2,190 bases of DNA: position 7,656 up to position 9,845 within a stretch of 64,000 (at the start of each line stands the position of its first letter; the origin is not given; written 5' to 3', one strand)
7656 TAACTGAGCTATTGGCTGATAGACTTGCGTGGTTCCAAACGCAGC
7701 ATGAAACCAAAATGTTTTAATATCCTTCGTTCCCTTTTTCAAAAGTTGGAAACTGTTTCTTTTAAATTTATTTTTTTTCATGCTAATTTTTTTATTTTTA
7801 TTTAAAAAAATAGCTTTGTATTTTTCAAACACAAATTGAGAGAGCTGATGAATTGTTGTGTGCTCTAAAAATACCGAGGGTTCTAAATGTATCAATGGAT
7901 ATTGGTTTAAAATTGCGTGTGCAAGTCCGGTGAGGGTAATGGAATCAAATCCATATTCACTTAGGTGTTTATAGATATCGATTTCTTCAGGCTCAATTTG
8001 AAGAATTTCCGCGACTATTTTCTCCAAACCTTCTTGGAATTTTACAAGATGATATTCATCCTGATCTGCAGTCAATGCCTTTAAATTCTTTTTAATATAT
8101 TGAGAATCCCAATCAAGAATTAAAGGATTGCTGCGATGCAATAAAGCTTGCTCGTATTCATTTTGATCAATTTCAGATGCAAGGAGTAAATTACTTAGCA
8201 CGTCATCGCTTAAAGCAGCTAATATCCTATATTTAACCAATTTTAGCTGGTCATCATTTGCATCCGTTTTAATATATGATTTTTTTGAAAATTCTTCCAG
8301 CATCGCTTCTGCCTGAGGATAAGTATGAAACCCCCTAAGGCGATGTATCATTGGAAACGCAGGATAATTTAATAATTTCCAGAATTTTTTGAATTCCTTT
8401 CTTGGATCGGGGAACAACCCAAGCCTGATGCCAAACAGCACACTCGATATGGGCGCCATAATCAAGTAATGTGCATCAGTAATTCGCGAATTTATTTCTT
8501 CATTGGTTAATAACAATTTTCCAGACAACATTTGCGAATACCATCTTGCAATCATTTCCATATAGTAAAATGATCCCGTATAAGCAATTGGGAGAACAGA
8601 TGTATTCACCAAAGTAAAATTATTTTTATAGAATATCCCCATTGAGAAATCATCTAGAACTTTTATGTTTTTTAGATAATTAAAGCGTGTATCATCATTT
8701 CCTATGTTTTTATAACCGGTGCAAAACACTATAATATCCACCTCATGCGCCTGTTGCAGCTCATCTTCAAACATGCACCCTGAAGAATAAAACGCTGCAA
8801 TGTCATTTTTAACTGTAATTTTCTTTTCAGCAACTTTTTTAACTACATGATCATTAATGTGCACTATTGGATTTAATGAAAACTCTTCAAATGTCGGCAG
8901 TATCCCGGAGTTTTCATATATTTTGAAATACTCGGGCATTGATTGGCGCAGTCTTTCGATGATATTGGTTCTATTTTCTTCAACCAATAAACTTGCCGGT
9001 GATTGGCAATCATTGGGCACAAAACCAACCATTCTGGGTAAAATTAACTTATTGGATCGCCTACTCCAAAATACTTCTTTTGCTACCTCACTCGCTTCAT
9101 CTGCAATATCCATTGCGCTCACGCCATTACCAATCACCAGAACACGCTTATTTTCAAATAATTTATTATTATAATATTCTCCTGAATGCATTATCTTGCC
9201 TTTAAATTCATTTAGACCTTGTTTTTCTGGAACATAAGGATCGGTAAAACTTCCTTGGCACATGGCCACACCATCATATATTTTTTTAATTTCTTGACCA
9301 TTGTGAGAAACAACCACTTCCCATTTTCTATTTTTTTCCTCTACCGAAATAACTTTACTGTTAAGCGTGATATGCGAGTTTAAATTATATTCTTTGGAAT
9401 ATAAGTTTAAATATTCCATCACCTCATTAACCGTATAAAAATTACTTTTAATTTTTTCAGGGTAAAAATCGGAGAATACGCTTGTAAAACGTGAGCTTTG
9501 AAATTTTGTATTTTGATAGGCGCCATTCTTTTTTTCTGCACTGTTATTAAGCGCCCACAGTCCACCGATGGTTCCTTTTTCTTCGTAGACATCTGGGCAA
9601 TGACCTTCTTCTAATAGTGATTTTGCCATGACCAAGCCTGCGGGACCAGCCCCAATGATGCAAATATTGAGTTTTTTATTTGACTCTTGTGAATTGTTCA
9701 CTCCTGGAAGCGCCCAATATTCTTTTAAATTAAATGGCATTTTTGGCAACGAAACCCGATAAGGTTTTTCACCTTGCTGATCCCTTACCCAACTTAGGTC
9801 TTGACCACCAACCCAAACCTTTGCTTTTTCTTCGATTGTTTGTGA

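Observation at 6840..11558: The terminal module is KS0-FMO-ACP-TE, with an in-line Baeyer-Villiger-type oxygenase immediately before chain release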

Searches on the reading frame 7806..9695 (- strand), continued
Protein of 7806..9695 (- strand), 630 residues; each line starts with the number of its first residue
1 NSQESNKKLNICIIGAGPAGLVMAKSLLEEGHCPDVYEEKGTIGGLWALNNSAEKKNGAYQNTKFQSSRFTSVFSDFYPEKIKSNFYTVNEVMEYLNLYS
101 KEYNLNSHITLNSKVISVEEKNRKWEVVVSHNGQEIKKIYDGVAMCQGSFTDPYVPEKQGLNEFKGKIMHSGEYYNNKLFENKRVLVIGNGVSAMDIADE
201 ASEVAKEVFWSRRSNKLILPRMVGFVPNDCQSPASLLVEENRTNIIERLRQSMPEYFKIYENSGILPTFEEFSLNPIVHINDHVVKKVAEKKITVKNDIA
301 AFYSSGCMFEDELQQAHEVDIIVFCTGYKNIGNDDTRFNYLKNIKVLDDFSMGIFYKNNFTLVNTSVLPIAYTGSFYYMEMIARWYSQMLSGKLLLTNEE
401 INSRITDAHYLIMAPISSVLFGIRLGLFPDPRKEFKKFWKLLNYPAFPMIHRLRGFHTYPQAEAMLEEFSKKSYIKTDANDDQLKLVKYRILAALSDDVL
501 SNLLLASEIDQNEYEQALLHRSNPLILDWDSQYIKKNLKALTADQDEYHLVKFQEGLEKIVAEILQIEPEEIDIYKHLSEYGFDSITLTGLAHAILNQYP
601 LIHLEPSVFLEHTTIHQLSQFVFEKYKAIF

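Call 88: list_cluster_members(proteins=[P0021, P0020, P0024, P0026, P0031, P0033, P0036, P0035, P0034, P0032])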
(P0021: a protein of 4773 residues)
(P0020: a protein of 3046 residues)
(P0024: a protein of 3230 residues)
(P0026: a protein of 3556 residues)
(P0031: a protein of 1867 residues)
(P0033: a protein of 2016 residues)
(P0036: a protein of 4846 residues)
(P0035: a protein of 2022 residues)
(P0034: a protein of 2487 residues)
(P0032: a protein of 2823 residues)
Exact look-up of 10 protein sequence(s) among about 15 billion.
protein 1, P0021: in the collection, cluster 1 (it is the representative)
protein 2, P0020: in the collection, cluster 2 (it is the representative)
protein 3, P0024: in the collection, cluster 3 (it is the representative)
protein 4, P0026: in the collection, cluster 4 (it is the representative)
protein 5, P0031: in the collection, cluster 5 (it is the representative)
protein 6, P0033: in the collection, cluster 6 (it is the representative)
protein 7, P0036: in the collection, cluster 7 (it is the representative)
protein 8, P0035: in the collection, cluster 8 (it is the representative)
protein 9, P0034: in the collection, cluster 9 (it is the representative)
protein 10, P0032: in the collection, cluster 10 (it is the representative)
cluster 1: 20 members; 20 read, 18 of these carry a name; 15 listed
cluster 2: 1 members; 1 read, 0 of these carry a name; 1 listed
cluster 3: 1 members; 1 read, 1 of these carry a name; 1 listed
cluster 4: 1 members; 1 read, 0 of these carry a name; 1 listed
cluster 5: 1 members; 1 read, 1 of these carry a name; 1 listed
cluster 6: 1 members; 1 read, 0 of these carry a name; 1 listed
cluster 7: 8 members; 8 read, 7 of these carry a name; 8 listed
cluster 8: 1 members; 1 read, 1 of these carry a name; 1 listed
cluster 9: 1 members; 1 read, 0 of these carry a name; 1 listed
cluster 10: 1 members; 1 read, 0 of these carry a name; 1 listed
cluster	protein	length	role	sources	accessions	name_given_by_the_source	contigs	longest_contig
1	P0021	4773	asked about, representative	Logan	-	-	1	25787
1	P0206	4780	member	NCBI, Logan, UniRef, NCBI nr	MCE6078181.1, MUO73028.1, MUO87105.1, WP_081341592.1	amino acid adenylation domain-containing protein [Agrobacterium vitis] | amino acid adenylation domain-containing protein n=2 Tax=Agrobacterium vitis TaxID=373 ...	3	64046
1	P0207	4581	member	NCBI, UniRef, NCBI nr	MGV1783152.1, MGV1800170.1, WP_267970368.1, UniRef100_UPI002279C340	amino acid adenylation domain-containing protein [Agrobacterium vitis] | amino acid adenylation domain-containing protein n=2 Tax=Agrobacterium vitis TaxID=373 ...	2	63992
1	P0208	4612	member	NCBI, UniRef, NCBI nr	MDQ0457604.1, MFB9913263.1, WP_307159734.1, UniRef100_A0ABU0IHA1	amino acid adenylation domain-containing protein [Rhizobium paknamense] | Trimethylamine monooxygenase n=1 Tax=Rhizobium paknamense TaxID=1206817 ...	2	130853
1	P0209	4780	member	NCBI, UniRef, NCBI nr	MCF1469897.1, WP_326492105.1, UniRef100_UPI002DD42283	amino acid adenylation domain-containing protein [Agrobacterium vitis] | amino acid adenylation domain-containing protein n=1 Tax=Agrobacterium vitis TaxID=373 ...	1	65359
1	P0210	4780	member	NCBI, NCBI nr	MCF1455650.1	amino acid adenylation domain-containing protein [Agrobacterium vitis]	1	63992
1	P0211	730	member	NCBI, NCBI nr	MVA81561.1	hypothetical protein GOZ89_19275 [Agrobacterium vitis] | hypothetical protein [Agrobacterium vitis]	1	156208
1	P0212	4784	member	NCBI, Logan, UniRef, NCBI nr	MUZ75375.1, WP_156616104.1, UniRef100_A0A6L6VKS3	amino acid adenylation domain-containing protein [Agrobacterium vitis] | Trimethylamine monooxygenase n=1 Tax=Agrobacterium vitis TaxID=373 RepID=A0A6L6VKS3_AGRVI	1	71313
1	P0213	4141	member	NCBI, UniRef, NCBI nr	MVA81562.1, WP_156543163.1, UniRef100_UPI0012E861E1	amino acid adenylation domain-containing protein [Agrobacterium vitis] | amino acid adenylation domain-containing protein n=1 Tax=Agrobacterium vitis TaxID=373 ...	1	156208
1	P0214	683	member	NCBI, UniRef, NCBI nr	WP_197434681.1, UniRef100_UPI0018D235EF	beta-ketoacyl synthase N-terminal-like domain-containing protein [Agrobacterium vitis] | beta-ketoacyl synthase N-terminal-like domain-containing protein n=1 Tax=Agrobacterium ...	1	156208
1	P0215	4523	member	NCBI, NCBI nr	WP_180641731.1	amino acid adenylation domain-containing protein [Agrobacterium vitis]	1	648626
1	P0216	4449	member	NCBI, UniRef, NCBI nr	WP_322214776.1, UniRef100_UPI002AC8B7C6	amino acid adenylation domain-containing protein [Agrobacterium vitis] | amino acid adenylation domain-containing protein n=1 Tax=Agrobacterium vitis TaxID=373 ...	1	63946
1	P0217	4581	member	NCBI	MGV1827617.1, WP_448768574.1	amino acid adenylation domain-containing protein [Agrobacterium vitis]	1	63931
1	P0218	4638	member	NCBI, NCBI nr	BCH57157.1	hypothetical protein RvVAR031_pl04880 (plasmid) [Agrobacterium vitis] | hypothetical protein RvVAR031_pl04880 [Agrobacterium vitis]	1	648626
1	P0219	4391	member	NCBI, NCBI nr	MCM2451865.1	amino acid adenylation domain-containing protein [Agrobacterium vitis]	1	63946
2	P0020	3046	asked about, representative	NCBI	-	-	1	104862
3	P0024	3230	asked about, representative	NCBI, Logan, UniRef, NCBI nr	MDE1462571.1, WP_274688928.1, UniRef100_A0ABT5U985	amino acid adenylation domain-containing protein [Spartinivicinus poritis] | Amino acid adenylation domain-containing protein n=1 Tax=Spartinivicinus poritis ... | amino acid adenylation domain-containing protein [Spartinivicinus sp. A2-2]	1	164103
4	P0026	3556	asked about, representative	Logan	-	-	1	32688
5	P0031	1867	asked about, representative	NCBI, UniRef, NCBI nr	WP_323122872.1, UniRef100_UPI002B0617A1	amino acid adenylation domain-containing protein [Burkholderia alba] | amino acid adenylation domain-containing protein n=1 Tax=Burkholderia alba TaxID=2683677 ...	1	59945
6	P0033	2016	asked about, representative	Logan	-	-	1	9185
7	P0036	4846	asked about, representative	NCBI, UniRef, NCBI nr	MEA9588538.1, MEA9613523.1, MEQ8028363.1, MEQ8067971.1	SDR family NAD(P)-dependent oxidoreductase [Xanthomonas sp. WHRI 10064A] | SDR family NAD(P)-dependent oxidoreductase n=1 Tax=unclassified Xanthomonas TaxID=2643310 ... | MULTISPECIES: SDR family NAD(P)-dependent oxidoreductase [unclassified Xanthomonas]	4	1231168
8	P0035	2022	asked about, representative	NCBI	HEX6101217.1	MAG TPA: polyketide synthase [Thermoanaerobaculia bacterium]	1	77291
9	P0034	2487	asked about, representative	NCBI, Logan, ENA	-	-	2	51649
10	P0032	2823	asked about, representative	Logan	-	-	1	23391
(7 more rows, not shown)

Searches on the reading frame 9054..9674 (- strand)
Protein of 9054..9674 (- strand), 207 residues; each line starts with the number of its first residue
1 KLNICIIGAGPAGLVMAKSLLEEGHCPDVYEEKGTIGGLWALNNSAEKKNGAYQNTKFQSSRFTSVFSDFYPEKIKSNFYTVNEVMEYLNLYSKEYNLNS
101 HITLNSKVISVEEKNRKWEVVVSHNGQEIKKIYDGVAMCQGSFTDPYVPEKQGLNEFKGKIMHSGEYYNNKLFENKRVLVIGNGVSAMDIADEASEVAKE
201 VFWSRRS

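Call 94: search_solved_structures(query=window:9054-9674:-, max_evalue=1e-10, show_alignments=3)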
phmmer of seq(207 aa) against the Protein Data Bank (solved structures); distinct sequences matched with E-value up to 1e-10: 31.
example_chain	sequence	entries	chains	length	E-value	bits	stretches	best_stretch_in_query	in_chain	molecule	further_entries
8odw_A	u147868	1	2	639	1.2e-65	224.6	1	2-207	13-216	Polyketide synthase modules-related protein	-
7al4_D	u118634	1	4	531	1.2e-39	139.7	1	4-204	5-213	Ancestral Flavin-containing monooxygenase 1 (mammalian)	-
6sem_B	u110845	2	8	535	2.1e-34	122.6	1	4-206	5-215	Ancestral Flavin-containing monooxygenase (FMO) 2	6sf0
6sek_A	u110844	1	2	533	2.3e-34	122.4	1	2-206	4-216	Ancestral Flavin-containing monooxygenase 5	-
6se3_D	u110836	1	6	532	5.4e-33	117.9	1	4-207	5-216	Ancestral Flavin-containing monooxygenase (FMO) 3-6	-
6wpu_A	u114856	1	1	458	1.7e-23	86.9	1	3-207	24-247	Flavin-containing monooxygenase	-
5nmw_A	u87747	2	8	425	9.5e-23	84.5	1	4-206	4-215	Flavin-containing monooxygenase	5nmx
8z17_A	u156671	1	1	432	3.7e-21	79.3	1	3-203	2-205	Flavin-dependent monooxygenase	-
8z12_A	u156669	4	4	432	3.7e-21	79.3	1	3-203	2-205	Flavin-dependent monooxygenase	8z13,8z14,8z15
8z16_A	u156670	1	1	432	5.1e-21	78.9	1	3-203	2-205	Flavin-dependent monooxygenase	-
2gv8_A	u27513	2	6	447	1.6e-19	74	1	81-202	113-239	monooxygenase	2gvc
1vqw_A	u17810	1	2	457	1.7e-19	73.9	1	81-202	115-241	PROTEIN WITH SIMILARITY TO FLAVIN-CONTAINING MONOOXYGENASES AND TO MAMMALIAN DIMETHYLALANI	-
2ylx_A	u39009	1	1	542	3.1e-16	63.2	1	2-206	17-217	PHENYLACETONE MONOOXYGENASE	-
4d03_A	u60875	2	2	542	3.2e-16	63.2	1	2-206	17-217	PHENYLACETONE MONOOXYGENASE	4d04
7d4k_A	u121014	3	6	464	4.9e-16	62.6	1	4-196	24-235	Flavin-containing monooxygenase FMO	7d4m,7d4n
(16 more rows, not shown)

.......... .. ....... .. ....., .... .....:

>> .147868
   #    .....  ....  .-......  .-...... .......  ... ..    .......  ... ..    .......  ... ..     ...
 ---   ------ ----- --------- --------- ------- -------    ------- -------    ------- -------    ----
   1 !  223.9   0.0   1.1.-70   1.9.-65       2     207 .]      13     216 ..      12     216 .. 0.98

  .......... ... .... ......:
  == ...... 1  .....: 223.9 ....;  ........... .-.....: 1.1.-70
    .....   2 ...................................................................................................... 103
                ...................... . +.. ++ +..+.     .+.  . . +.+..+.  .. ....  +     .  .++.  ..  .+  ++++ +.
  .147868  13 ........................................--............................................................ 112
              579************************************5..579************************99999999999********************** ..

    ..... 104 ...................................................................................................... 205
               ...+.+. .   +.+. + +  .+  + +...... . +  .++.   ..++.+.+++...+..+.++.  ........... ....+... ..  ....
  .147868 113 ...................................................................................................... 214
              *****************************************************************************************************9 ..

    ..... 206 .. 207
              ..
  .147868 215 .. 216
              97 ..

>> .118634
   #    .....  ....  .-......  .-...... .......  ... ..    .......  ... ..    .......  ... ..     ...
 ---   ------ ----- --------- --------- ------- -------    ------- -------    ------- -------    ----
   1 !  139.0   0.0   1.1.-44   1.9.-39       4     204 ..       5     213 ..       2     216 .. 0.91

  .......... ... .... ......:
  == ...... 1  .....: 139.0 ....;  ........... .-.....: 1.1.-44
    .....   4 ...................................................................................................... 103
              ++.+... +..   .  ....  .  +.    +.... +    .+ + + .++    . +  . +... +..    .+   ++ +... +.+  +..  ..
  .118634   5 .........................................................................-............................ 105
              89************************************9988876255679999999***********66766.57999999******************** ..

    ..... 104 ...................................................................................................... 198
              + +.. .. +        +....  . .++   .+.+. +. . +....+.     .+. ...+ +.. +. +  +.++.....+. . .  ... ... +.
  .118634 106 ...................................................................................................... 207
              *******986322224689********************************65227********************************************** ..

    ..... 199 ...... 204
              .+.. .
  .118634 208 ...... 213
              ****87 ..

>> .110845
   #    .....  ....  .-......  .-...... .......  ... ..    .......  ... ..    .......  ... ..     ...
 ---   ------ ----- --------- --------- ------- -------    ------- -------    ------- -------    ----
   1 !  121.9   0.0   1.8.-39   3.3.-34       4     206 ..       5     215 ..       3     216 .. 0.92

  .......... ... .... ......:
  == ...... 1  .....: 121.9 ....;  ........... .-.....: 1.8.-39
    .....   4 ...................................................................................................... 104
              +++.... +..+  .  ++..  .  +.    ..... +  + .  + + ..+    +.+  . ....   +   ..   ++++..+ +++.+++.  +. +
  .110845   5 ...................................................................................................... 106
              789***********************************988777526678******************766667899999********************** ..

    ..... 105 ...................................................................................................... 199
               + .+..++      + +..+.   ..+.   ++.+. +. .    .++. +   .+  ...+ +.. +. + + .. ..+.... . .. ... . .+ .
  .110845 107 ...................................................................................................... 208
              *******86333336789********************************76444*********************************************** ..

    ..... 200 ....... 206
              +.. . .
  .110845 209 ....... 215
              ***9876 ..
